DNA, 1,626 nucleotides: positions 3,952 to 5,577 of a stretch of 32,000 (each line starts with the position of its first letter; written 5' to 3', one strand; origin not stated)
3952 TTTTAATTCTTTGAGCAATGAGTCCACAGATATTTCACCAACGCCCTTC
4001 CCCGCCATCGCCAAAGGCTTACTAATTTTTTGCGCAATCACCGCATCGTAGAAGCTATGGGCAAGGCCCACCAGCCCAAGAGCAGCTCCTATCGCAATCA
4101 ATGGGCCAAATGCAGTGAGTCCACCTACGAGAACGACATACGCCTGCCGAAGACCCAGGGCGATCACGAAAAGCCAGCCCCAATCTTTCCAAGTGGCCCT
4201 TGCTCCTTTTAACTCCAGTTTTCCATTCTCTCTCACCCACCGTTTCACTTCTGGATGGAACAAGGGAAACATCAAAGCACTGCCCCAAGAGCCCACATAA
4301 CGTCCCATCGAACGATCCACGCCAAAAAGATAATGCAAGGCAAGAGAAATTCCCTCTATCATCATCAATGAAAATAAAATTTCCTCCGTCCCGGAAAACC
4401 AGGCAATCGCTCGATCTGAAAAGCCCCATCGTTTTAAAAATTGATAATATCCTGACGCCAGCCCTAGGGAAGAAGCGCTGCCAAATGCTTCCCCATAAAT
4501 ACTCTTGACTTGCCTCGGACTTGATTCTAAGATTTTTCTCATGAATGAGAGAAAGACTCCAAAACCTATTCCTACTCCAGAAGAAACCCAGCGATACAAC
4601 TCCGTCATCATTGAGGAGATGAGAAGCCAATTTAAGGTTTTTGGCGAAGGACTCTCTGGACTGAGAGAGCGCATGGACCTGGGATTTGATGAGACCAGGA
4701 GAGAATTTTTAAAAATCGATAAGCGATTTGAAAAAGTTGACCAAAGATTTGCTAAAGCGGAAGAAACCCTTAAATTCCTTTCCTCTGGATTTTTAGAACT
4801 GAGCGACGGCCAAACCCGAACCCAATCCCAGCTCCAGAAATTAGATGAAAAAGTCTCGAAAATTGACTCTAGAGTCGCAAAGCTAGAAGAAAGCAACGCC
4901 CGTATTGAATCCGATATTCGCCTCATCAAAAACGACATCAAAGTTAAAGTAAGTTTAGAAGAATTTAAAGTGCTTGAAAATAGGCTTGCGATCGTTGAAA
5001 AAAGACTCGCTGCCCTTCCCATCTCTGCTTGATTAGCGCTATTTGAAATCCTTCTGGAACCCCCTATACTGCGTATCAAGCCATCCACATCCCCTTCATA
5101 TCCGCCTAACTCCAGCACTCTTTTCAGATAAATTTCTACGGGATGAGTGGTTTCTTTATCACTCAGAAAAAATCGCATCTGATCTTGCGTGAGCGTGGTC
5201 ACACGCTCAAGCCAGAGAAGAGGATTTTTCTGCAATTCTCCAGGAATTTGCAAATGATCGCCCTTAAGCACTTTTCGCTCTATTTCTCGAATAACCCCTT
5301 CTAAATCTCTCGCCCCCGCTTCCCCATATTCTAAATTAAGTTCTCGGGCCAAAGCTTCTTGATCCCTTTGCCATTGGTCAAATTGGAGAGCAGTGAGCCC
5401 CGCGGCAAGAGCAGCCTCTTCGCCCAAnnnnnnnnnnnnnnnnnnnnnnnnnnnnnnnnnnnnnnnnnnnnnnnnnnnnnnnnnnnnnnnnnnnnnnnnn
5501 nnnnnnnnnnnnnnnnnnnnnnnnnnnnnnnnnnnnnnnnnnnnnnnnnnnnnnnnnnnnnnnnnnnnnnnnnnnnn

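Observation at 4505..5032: Protein-like coiled-coil ORF with its own promoter signal, embedded antisense in the giant ORF without closing it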

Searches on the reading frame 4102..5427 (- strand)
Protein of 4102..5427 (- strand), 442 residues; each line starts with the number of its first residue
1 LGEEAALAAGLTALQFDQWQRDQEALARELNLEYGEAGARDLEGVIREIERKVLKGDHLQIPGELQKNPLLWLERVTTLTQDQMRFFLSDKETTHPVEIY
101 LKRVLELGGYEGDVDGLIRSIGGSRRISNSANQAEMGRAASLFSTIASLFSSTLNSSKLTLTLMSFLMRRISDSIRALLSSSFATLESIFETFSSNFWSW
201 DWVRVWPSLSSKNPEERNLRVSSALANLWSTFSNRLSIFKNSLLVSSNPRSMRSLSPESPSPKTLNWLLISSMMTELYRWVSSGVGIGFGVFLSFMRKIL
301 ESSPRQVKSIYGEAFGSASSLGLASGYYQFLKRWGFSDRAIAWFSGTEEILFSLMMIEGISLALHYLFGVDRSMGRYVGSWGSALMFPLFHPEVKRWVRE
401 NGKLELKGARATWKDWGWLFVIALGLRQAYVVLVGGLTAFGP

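Call 16: find_homologous_proteins(query=window:4102-5427:-, max_evalue=0.001)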
Query window:4102-5427:-: 8000 candidates shared short words with the query, none scored E <= 0.001.
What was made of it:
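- Tried and rejected: Host-segment homology search (call 16).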
